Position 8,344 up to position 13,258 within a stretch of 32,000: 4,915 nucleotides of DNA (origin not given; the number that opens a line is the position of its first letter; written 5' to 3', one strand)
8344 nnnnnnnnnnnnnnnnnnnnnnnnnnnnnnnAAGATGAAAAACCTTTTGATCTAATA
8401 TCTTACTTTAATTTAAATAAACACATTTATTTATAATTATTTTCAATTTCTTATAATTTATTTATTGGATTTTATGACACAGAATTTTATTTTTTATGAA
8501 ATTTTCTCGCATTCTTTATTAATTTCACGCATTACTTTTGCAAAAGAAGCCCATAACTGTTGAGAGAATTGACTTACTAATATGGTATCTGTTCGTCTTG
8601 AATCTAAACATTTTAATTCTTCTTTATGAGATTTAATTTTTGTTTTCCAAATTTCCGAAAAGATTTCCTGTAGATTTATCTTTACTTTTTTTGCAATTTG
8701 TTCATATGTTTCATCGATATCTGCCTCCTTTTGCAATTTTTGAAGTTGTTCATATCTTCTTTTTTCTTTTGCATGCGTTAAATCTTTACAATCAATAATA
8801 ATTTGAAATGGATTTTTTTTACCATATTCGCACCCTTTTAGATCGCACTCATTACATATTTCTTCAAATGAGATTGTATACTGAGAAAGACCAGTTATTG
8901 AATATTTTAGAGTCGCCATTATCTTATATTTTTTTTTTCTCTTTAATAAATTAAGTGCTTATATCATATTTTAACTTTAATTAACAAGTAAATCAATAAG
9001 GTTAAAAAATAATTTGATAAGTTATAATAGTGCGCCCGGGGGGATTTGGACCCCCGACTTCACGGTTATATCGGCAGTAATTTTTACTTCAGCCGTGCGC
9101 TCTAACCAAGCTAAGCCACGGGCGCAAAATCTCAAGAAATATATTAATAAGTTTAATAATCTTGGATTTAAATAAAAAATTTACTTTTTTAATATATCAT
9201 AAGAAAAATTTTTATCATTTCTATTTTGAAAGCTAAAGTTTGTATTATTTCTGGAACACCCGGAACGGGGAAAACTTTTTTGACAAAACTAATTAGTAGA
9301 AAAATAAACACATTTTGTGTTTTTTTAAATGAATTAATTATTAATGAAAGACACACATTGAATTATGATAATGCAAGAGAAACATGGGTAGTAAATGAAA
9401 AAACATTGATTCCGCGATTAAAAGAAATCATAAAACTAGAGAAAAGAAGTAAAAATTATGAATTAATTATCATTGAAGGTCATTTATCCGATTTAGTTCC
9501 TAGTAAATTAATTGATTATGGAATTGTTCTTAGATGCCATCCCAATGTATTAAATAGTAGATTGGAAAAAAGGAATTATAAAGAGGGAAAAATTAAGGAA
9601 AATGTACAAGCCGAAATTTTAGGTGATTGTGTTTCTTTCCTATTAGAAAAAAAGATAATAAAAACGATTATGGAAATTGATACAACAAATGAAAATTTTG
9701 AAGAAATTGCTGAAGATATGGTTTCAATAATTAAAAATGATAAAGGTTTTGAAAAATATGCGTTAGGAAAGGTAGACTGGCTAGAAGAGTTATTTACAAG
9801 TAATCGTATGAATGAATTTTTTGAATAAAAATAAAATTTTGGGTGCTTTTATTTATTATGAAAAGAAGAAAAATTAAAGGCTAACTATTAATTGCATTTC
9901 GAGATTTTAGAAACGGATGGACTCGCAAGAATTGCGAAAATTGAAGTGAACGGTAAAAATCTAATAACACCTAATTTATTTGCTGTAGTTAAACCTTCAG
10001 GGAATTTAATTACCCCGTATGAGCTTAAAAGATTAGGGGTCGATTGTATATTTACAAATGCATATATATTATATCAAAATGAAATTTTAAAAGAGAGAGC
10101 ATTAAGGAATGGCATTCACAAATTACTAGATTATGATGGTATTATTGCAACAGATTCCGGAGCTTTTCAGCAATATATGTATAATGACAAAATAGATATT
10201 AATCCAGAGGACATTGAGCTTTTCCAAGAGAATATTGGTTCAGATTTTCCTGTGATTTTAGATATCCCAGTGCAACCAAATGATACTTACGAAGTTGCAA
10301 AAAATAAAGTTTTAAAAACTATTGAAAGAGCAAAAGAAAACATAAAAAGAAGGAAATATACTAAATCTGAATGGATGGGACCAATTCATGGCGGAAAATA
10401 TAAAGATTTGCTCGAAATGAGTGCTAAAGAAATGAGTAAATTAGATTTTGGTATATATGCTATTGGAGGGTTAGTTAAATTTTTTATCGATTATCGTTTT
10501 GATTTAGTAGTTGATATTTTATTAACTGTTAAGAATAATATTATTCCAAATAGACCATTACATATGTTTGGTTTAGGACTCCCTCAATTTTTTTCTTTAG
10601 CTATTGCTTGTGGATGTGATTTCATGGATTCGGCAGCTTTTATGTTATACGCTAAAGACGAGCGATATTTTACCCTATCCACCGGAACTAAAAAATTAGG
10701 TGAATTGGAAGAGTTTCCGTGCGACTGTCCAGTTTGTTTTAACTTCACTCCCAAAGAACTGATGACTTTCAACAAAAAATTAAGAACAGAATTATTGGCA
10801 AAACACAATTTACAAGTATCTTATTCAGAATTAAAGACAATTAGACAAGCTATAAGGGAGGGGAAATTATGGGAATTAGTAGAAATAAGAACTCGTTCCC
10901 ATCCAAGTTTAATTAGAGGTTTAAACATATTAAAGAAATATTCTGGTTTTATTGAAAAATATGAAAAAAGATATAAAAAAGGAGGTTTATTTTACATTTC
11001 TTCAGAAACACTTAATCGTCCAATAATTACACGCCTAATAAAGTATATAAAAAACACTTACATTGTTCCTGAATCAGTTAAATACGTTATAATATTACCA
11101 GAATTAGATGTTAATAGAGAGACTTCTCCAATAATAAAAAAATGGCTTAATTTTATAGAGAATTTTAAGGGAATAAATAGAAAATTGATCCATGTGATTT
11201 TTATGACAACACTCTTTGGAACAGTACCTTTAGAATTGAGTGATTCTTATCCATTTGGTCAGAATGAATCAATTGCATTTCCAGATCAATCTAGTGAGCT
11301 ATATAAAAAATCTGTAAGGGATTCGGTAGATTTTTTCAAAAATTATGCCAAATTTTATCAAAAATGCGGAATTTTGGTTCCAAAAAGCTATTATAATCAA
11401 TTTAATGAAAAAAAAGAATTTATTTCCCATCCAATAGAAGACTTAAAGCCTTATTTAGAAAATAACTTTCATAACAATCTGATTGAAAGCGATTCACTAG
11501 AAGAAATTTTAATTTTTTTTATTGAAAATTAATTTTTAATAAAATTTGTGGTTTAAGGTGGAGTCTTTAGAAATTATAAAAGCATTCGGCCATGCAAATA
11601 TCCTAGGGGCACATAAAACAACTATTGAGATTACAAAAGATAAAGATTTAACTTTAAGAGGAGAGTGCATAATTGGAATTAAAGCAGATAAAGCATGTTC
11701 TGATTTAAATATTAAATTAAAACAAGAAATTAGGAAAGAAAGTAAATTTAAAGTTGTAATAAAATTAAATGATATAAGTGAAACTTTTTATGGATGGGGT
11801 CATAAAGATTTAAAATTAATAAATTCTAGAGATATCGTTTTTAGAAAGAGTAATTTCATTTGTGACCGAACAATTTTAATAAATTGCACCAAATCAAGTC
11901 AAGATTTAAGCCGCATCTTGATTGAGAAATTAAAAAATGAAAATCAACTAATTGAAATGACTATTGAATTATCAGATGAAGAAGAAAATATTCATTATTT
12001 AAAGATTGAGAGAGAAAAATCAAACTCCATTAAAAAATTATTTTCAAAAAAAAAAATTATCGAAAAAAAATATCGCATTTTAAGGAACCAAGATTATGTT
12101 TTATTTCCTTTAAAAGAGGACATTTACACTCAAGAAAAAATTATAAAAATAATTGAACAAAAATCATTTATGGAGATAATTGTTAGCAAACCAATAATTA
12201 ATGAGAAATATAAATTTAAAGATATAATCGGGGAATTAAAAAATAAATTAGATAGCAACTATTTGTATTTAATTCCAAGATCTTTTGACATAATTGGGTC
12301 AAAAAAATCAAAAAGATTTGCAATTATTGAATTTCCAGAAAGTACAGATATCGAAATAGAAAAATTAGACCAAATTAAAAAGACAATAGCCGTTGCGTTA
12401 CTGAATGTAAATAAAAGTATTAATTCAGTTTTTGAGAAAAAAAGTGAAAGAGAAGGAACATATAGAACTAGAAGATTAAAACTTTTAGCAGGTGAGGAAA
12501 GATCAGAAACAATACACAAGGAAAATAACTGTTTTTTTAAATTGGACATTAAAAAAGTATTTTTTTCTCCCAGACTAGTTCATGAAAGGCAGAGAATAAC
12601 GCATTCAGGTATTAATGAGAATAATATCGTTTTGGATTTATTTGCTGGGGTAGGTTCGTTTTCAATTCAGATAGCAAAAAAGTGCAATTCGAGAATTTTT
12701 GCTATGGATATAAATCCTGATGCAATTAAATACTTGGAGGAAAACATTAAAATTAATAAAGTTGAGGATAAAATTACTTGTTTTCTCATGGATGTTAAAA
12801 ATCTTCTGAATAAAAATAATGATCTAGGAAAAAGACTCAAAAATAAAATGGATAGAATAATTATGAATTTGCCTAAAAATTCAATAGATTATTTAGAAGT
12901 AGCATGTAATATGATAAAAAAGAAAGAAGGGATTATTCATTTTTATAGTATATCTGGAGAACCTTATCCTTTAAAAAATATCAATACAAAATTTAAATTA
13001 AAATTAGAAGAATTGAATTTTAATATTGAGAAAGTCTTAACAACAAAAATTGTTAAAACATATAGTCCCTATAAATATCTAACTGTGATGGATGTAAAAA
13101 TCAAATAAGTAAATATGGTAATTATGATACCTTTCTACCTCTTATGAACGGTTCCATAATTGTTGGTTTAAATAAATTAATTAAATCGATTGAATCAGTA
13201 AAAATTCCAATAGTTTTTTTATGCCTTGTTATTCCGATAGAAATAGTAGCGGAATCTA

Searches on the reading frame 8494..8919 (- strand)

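Call 7: search_protein_families(library=pfam, proteins=[window:8494-8919:-])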
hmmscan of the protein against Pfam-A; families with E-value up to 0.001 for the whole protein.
window:8494-8919:- (141 aa): 1 family
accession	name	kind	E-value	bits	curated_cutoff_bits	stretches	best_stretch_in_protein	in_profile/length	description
PF14933.11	CEP19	-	0.00087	20.2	27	0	35-117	7-92/151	CEP19-like protein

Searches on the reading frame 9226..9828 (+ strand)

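Call 7: search_protein_families(library=pfam, proteins=[window:9226-9828:+])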
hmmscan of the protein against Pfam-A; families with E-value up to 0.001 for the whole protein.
window:9226-9828:+ (200 aa): 2 families
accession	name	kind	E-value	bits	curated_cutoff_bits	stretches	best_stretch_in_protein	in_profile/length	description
PF13238.12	AAA_18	-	6.6e-23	82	29.4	1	7-132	2-127/128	AAA domain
PF13207.12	AAA_17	-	9.8e-05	23.1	27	1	10-94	2-87/136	AAA domain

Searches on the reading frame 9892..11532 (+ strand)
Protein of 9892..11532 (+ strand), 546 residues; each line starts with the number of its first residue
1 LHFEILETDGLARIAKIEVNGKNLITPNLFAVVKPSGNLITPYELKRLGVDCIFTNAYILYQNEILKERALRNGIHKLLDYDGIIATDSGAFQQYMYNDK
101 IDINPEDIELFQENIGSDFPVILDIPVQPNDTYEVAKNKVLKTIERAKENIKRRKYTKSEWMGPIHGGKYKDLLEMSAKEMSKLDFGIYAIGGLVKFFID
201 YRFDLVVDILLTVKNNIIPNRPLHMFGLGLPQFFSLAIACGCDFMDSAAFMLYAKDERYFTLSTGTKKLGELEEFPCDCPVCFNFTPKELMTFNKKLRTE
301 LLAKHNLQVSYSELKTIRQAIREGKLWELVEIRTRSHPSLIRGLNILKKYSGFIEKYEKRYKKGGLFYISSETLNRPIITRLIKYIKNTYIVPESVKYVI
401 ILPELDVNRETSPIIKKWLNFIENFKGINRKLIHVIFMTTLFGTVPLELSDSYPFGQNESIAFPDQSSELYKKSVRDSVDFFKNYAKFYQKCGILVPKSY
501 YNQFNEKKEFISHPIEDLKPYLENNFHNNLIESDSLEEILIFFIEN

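Call 7: search_protein_families(library=pfam, proteins=[window:9892-11532:+])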
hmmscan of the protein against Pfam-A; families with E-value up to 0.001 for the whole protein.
window:9892-11532:+ (546 aa): 1 family
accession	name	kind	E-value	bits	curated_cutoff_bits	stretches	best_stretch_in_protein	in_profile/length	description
PF01702.25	TGT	-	4e-70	237.1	26.3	1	10-338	2-356/357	Queuine tRNA-ribosyltransferase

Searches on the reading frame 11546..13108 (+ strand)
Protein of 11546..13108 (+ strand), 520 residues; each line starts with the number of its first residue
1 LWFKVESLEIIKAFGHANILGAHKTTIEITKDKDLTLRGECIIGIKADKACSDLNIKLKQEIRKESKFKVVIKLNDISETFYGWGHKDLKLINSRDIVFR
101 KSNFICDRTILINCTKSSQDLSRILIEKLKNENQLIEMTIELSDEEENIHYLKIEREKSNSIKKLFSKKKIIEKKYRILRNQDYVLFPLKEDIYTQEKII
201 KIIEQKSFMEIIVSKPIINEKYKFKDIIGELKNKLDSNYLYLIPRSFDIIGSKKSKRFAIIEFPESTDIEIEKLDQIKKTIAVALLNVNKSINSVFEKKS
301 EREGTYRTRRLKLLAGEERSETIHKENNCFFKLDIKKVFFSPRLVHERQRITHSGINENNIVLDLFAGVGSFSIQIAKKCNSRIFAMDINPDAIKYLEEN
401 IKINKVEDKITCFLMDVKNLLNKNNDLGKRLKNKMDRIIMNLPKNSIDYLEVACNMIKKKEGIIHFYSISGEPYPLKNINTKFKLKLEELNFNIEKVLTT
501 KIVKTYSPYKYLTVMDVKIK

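Call 7: search_protein_families(library=pfam, proteins=[window:11546-13108:+])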
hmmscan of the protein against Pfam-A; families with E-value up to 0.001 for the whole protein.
window:11546-13108:+ (520 aa): 14 families
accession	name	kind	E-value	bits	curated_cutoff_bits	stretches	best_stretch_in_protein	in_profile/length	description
PF02475.24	TRM5-TYW2_MTfase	-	2.5e-46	158.1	28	1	322-490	1-159/164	TRM5/TYW2 methyltransferase domain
PF04027.18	DUF371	-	2.4e-44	150.9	25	1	11-140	1-130/133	Domain of unknown function (DUF371)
PF25133.1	TYW2_N_2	-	9.3e-11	42.1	27.7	1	231-318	5-78/79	TYW2 N-terminal domain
PF09445.16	Methyltransf_15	-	4.3e-10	39.9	22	1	360-452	2-89/165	RNA cap guanine-N2 methyltransferase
PF06325.19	PrmA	-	1.4e-07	31.8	22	1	356-465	159-257/296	Ribosomal protein L11 methyltransferase (PrmA)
PF13847.12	Methyltransf_31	-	5.1e-07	29.9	27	1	357-463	2-107/145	Methyltransferase domain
PF03602.21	Cons_hypoth95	-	1e-06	29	24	1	357-460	40-139/182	Conserved hypothetical protein 95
PF02005.22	TRM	-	1.1e-06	28.6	27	1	350-425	41-118/376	N2,N2-dimethylguanosine tRNA methyltransferase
PF05175.20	MTS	-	1.2e-06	28.7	23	1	359-443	32-107/170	Methyltransferase small domain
PF13649.12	Methyltransf_25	-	8.2e-06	26.9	27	1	362-423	1-61/97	Methyltransferase domain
PF01189.24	Methyltr_RsmB-F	-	6.5e-05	23.1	27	0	357-444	7-89/199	16S rRNA methyltransferase RsmB/F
PF01728.25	FtsJ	-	0.00015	22.2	24.1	0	356-436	19-93/181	FtsJ-like methyltransferase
PF01209.24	Ubie_methyltran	-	0.00033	20.5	20.1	0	353-407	42-98/233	ubiE/COQ5 methyltransferase family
PF18093.7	Trm5_N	-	0.00078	19.6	22.7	1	152-193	2-43/47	tRNA methyltransferase 5 N-terminal domain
